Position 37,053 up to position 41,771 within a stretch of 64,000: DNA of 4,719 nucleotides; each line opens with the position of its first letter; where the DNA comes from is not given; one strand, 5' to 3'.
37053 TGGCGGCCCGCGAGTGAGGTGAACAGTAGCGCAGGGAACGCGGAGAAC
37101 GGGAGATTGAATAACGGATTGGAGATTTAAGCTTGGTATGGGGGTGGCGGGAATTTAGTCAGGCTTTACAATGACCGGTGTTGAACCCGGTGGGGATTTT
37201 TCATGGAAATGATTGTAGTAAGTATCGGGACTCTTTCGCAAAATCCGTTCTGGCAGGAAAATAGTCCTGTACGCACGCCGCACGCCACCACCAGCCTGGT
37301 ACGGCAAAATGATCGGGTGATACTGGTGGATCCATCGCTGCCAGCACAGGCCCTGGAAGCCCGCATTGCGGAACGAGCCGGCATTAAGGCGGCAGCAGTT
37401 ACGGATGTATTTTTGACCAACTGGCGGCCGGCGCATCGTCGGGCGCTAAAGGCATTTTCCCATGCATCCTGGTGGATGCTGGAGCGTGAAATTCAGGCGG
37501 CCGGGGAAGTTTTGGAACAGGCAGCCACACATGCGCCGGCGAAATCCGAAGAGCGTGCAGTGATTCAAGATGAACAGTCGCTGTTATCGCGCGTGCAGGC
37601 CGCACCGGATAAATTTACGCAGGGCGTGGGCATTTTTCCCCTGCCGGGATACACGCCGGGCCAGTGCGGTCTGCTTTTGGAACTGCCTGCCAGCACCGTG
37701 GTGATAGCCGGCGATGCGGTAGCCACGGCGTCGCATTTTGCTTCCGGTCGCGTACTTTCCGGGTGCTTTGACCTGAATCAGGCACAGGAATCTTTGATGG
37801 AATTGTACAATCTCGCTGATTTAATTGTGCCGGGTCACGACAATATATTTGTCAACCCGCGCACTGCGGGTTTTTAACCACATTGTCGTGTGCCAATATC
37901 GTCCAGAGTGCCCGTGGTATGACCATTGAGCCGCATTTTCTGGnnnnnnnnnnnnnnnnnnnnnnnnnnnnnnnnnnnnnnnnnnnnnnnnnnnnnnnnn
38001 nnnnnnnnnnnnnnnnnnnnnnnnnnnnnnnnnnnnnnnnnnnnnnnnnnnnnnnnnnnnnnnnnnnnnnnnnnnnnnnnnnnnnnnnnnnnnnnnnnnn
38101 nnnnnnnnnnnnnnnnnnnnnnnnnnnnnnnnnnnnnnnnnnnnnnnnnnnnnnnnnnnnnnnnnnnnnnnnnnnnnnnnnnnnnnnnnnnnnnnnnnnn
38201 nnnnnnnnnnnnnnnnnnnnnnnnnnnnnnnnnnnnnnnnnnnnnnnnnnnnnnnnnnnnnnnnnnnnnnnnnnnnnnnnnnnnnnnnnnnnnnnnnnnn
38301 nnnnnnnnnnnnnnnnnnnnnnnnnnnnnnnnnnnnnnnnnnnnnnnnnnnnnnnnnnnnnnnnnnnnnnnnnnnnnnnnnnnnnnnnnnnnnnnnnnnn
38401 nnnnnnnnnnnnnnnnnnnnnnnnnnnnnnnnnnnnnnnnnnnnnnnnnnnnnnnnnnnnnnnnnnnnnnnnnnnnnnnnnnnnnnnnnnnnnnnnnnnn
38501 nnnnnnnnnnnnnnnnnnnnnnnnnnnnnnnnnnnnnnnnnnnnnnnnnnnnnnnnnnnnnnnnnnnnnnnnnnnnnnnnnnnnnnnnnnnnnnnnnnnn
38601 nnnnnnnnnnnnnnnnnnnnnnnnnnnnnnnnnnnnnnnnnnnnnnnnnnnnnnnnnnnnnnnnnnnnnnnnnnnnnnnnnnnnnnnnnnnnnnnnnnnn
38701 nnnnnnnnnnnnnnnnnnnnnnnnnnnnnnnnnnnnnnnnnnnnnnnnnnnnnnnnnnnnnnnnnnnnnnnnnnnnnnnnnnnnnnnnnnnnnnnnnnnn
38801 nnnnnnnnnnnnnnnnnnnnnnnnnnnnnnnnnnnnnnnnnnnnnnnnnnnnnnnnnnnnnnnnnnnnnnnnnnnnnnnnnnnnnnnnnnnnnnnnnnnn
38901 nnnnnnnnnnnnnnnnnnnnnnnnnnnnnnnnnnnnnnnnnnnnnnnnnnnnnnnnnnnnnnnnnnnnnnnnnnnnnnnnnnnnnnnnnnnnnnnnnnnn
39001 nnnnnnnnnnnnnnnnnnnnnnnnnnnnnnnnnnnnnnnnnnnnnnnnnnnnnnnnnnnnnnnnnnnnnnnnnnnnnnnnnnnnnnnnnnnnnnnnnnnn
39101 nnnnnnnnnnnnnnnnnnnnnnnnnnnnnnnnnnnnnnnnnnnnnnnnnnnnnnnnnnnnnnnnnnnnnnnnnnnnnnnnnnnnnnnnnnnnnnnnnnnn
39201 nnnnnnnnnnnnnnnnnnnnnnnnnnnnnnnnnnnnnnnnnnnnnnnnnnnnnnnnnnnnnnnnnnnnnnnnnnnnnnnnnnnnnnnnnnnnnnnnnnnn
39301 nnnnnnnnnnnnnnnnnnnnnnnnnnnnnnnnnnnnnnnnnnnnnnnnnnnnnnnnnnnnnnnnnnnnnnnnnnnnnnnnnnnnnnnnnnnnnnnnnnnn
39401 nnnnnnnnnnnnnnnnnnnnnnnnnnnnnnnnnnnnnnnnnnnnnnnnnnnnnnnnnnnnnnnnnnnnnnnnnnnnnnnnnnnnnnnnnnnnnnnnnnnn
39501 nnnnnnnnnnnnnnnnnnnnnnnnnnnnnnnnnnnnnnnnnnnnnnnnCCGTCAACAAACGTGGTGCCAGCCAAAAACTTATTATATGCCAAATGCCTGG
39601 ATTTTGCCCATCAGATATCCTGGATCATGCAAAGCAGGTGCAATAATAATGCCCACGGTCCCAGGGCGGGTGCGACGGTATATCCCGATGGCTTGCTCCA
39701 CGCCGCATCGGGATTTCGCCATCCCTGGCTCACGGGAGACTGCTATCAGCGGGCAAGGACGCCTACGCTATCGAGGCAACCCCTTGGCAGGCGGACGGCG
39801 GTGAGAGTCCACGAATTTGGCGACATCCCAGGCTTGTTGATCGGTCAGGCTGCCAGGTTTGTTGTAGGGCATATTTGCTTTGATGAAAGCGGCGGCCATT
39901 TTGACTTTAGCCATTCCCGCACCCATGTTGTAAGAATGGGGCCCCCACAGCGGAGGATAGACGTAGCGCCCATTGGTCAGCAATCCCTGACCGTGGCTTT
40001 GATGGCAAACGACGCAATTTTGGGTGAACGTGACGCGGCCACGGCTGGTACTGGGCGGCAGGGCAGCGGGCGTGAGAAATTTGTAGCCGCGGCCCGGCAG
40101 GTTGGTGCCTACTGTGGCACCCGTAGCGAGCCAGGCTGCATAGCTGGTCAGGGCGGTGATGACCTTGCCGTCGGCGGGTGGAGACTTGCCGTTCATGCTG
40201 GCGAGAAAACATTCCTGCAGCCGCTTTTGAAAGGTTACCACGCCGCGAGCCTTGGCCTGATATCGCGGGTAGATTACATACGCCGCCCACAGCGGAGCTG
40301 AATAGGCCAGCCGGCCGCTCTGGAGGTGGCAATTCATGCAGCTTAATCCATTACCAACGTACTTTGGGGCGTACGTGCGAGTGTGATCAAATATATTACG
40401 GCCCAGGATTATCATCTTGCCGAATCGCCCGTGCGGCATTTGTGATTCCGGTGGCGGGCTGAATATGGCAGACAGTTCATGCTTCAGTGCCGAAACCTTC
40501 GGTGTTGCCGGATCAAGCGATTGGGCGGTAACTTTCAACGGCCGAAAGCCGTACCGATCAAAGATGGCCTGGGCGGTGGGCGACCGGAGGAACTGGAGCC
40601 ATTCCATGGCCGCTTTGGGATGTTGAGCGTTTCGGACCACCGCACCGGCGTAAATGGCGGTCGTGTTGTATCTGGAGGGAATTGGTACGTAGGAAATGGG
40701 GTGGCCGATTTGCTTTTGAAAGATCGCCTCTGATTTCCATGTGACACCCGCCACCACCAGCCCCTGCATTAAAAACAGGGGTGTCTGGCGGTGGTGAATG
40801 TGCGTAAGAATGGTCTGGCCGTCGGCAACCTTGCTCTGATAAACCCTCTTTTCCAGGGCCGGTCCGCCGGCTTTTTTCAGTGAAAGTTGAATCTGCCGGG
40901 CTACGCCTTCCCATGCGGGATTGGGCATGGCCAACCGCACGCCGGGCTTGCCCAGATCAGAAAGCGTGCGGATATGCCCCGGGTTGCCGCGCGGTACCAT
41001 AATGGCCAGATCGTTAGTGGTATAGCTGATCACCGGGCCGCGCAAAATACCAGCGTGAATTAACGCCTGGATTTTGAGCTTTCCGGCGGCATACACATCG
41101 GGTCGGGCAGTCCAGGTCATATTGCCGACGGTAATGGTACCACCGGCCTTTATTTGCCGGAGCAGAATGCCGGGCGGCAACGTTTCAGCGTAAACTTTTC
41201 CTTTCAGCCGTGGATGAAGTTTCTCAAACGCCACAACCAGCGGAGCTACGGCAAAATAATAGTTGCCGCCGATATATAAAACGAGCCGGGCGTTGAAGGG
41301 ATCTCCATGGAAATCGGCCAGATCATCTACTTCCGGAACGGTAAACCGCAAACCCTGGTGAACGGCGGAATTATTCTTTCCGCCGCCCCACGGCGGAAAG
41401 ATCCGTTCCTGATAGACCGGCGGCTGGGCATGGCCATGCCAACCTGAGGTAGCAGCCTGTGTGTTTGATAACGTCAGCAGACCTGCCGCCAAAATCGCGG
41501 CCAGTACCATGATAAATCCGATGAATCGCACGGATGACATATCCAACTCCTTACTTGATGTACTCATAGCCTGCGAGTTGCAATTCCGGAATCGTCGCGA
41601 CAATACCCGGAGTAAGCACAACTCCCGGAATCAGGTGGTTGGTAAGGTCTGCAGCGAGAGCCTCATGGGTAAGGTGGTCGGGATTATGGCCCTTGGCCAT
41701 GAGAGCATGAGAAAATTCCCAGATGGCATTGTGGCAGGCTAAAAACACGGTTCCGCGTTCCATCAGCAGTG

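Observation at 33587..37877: Compact ACP-less cassette: flavin-dependent halogenase-like enzyme + ketosynthase + Cys-less KS partner + degenerate MBL-fold protein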

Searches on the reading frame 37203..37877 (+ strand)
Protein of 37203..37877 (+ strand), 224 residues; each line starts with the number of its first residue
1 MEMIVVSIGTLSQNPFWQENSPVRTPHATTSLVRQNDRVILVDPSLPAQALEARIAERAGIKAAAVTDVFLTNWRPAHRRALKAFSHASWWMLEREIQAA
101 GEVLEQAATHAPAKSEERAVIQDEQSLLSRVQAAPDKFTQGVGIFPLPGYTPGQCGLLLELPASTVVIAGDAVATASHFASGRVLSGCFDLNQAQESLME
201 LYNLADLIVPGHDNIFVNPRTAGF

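Call 5: search_protein_families(library=pfam, proteins=[window:37203-37877:+], max_evalue=0.01)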
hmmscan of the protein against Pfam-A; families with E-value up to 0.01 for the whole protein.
window:37203-37877:+ (224 aa): 1 family
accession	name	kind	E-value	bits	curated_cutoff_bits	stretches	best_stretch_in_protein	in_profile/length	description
PF00753.33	Lactamase_B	-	3.4e-09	37.4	22.7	1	29-212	7-196/196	Metallo-beta-lactamase superfamily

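Call 6: search_protein_families(library=ncbifam, proteins=[window:37203-37877:+], max_evalue=0.01)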
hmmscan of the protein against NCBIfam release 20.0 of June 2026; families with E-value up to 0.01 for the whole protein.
window:37203-37877:+ (224 aa): 2 families
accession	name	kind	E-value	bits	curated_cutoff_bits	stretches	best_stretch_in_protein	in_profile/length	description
NF047979.1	lactonase_AidB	equivalog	4e-07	29.6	360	1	33-195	56-229/271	AidB family quorum-quenching N-acyl homoserine lactonase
NF045700.1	AHLLactAttM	equivalog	1.5e-05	24.7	390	1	57-214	85-247/257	AttM family quorum-quenching N-acyl homoserine lactonase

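Call 21: search_solved_structures(query=window:37203-37877:+, max_evalue=0.01, show_alignments=2)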
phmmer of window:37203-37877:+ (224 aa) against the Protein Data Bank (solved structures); distinct sequences matched with E-value up to 0.01: 1.
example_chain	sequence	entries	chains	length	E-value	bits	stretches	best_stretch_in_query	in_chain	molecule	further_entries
7y7u_A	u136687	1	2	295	8.8e-05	25.4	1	23-177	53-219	MBL fold metallo-hydrolase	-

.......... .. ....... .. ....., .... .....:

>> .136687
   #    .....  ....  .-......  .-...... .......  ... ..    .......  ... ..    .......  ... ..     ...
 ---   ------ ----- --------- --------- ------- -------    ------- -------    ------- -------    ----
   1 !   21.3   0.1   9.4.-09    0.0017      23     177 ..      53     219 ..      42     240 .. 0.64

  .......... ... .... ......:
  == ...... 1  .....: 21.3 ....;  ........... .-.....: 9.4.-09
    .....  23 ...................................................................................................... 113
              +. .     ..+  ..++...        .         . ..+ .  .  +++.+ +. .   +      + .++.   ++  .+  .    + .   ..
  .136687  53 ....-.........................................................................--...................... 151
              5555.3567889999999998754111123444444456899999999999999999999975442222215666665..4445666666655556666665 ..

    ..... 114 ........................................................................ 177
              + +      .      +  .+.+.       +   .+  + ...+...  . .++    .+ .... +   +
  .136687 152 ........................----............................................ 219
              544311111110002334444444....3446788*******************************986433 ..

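Call 91: search_protein_representatives(protein=window:37203-37877:+)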
Query: 224 residues. Proteins with E-value up to 0.001 (for the whole library): 464; up to 1e-10: 172; up to 1e-30: 37. The best 150 are listed.
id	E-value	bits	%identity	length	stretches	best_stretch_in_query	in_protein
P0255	4.3e-63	229.1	51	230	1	5-223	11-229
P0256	3.7e-59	216.2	50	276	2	1-107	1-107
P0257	1.8e-56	207.4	53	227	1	2-219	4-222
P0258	1.2e-55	204.7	46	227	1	2-220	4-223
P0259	2.7e-54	200.3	46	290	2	3-190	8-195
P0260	5.1e-54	199.4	46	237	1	2-221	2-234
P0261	4.3e-53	196.4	47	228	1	4-216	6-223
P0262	3.2e-52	193.6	45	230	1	5-221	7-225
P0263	2.7e-49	184.0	44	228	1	5-220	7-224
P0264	2.8e-47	177.4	48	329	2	112-219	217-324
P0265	2.3e-46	174.4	46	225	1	5-221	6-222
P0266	5.9e-46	173.1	41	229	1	4-216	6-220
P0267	1.1e-45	172.1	46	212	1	3-220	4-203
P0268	1.6e-45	171.7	49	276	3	85-220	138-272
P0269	6.5e-45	169.7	41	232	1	3-219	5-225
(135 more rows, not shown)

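Call 94: predict_structure(protein=window:37203-37877:+)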
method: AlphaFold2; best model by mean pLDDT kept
length: 224 residues; sequences in the alignment: 1
mean_pLDDT: 33.8   pTM: 0.21
mean pLDDT of the five models: 33.8, 33.0, 32.0, 31.5, 30.2
residues with pLDDT >= 90: 0; 70-90: 0; 50-70: 0; < 50: 224
segments of 3 or more residues with pLDDT < 50: 1-224
pLDDT, mean of each block of 10 residues (from residue 1): 27 34 31 34 40 44 30 30 25 28 33 32 38 36 35 38 30 27 37 41 42 34 29
secondary structure, 60 per line:
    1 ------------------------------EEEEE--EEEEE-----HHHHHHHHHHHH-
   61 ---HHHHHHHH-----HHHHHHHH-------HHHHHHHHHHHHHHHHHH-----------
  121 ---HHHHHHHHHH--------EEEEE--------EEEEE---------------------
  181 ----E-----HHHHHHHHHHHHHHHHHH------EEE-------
elements in order: E31-35 E38-42 H48-59 H64-71 H77-84 H92-109 H124-133 E142-146 E155-159 H191-208 E215-217

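Call 96: search_solved_structures(query=A5, max_evalue=0.001, show_alignments=1)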
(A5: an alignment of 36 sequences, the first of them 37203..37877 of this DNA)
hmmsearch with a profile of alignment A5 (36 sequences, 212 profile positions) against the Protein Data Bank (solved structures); distinct sequences matched with E-value up to 0.001: 100 (the best 60 are shown).
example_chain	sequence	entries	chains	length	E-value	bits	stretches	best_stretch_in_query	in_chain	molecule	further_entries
4le6_A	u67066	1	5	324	3.5e-19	72.4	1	32-193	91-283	Organophosphorus hydrolase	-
4o98_A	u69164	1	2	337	1.8e-18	70.1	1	32-193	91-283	organophosphorus hydrolase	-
7y7u_A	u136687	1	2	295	1.9e-16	63.4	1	33-167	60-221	MBL fold metallo-hydrolase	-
2a7m_A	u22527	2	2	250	6e-16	61.8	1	57-201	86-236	N-acyl homoserine lactone hydrolase | N-acyl homoserine lactonase AiiA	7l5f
5eh9_A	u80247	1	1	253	6.2e-16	61.7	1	57-201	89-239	N-acyl homoserine lactonase AiiA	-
3dha_A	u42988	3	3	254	6.3e-16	61.7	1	57-201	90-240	N-Acyl Homoserine Lactone Hydrolase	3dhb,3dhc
2br6_A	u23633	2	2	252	7.1e-16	61.5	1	57-201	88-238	AIIA-LIKE PROTEIN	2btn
4j5f_A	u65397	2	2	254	9e-16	61.2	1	57-201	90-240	N-acyl homoserine lactonase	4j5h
5eht_A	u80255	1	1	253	1.1e-15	60.9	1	57-194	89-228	N-acyl homoserine lactonase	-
8zu4_A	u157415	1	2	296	1.3e-14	57.4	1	29-165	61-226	Methyl parathion hydrolase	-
4xuk_A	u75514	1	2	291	1.5e-14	57.2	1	18-185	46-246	Putative hydrolase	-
8zu5_A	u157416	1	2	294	1.8e-14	56.9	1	29-165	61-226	Methyl parathion hydrolase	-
1ztc_A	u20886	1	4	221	2.8e-14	56.3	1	28-160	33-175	hypothetical protein TM0894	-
5hif_A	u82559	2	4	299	1.1e-13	54.4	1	33-164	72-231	reconstructed lactonase ancestor, Anc1-MPH | dihydrocoumarin hydrolase, AncDHCH1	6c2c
1p9e_A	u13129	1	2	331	1.2e-13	54.3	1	29-180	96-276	Methyl Parathion Hydrolase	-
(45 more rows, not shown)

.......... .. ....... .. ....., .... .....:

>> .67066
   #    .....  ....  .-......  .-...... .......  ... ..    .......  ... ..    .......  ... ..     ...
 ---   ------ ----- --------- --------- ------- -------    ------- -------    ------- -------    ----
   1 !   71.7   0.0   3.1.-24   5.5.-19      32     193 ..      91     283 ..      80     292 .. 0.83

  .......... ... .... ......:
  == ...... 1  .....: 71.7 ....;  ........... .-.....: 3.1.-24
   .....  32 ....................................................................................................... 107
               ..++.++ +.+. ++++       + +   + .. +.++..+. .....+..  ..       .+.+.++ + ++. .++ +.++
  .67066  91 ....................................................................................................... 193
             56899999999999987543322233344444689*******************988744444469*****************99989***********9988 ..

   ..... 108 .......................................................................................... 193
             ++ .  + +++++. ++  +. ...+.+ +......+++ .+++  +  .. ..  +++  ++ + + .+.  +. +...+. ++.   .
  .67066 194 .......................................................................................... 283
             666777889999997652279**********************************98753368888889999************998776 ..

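Call 97: search_protein_families(library=ncbifam, alignment_id=A5, max_evalue=0.001)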
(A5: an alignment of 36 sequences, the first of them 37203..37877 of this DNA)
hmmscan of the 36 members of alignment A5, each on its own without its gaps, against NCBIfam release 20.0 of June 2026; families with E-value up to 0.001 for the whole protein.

A. member 1, window:37203-37877:+ (224 aa): 2 families
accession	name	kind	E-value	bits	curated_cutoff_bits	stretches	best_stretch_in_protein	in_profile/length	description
NF047979.1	lactonase_AidB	equivalog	4e-07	29.6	360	1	33-195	56-229/271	AidB family quorum-quenching N-acyl homoserine lactonase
NF045700.1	AHLLactAttM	equivalog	1.5e-05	24.7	390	1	57-214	85-247/257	AttM family quorum-quenching N-acyl homoserine lactonase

B. families by the number of members that match (of 36 scanned): 59 families (the first 25 are shown)
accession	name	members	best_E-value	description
NF047979.1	lactonase_AidB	34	3.9e-15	AidB family quorum-quenching N-acyl homoserine lactonase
NF045700.1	AHLLactAttM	29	1.2e-14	AttM family quorum-quenching N-acyl homoserine lactonase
NF045699.1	AHLLactAiiA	27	8.8e-16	quorum-quenching N-acyl homoserine lactonase AiiA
NF047925.1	pyridox_lacton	21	1.1e-12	4-pyridoxolactonase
NF000801.0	PRK00055.1-3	19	1.2e-08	ribonuclease Z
TIGR04558.1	SoxH_rel_PQQ_1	18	1.2e-09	quinoprotein relay system zinc metallohydrolase 1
TIGR02651.1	RNase_Z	18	5.2e-08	ribonuclease Z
TIGR03413.1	GSH_gloB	17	1.4e-08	hydroxyacylglutathione hydrolase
NF033088.2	bla_subclass_B1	15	1.1e-10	subclass B1 metallo-beta-lactamase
NF033105.1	bla_subclass_B3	15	1.5e-10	subclass B3 metallo-beta-lactamase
NF012229.1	bla_class_B_core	15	6.5e-08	metallo-beta-lactamase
NF047919.1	lactonase_YtnP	13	5.5e-09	YtnP family quorum-quenching lactonase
NF047976.1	lactonase_AhlS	10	1.7e-08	AhlS family quorum-quenching N-acyl homoserine lactonase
TIGR04559.1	SoxH_rel_PQQ_2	7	5.9e-05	quinoprotein relay system zinc metallohydrolase 2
NF001911.0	PRK00685.1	6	9.2e-05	metal-dependent hydrolase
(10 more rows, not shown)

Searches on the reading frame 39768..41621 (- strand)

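Call 5: search_protein_families(library=pfam, proteins=[window:39768-41621:-], max_evalue=0.01)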
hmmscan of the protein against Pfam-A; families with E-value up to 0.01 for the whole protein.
window:39768-41621:- (617 aa): 6 families
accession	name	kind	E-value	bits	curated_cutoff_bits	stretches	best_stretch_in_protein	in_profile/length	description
PF13531.11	SBP_bac_11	-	4.3e-50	171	25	1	113-360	1-227/227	Bacterial extracellular solute-binding protein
PF00034.26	Cytochrom_C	-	4.3e-10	41.2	21.3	1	527-606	3-88/90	Cytochrome c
PF21342.2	SoxA-TsdA_cyt-c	-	2.7e-08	34.1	27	1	424-503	13-87/88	SoxA/TsdA, cytochrome c domain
PF13442.11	Cytochrome_CBB3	-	1.5e-07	32.1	27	1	525-604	3-68/68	Cytochrome C oxidase, cbb3-type, subunit III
PF13416.11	SBP_bac_8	-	1.3e-05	25.6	27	1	284-368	182-267/279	Bacterial extracellular solute-binding protein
PF01547.30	SBP_bac_1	-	0.00028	21.4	26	1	286-352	227-307/307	Bacterial extracellular solute-binding protein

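Call 6: search_protein_families(library=ncbifam, proteins=[window:39768-41621:-], max_evalue=0.01)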
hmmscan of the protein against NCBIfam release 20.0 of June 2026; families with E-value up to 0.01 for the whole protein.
window:39768-41621:- (617 aa): 10 families
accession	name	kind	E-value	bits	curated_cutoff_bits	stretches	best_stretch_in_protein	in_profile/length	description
TIGR04484.1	thiosulf_SoxA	equivalog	6.2e-13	48.6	110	1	417-505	115-206/212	sulfur oxidation c-type cytochrome SoxA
TIGR00971.1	3a0106s03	subfamily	5.8e-08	32.4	155.5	1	203-364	103-273/315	sulfate ABC transporter substrate-binding protein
TIGR01256.1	modA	equivalog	1.8e-07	31.3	62.5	1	172-358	41-217/217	molybdate ABC transporter substrate-binding protein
NF008106.0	PRK10852.1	subfamily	5.5e-07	28.9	308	1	204-360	121-286/338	thiosulfate ABC transporter substrate-binding protein CysP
NF050122.1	bc1_QcrC_actin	exception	6.3e-06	25.7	200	1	479-612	98-216/253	cytochrome bc1 complex diheme cytochrome c subunit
NF008022.0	PRK10752.1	subfamily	1e-05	25.1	288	1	202-363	113-283/329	sulfate ABC transporter substrate-binding protein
NF002918.0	PRK03537.1-4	equivalog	2.7e-05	23.6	288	1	196-361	77-245/246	molybdate ABC transporter substrate-binding protein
NF002919.0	PRK03537.1-6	equivalog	0.0031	17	482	0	294-362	207-273/275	molybdate ABC transporter substrate-binding protein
NF007958.0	PRK10677.1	equivalog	0.005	15.9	253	1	315-361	210-255/256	molybdate ABC transporter substrate-binding protein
TIGR02603.1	CxxCH_TIGR02603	domain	0.0064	16.5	68.15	0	525-547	3-25/134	putative heme-binding domain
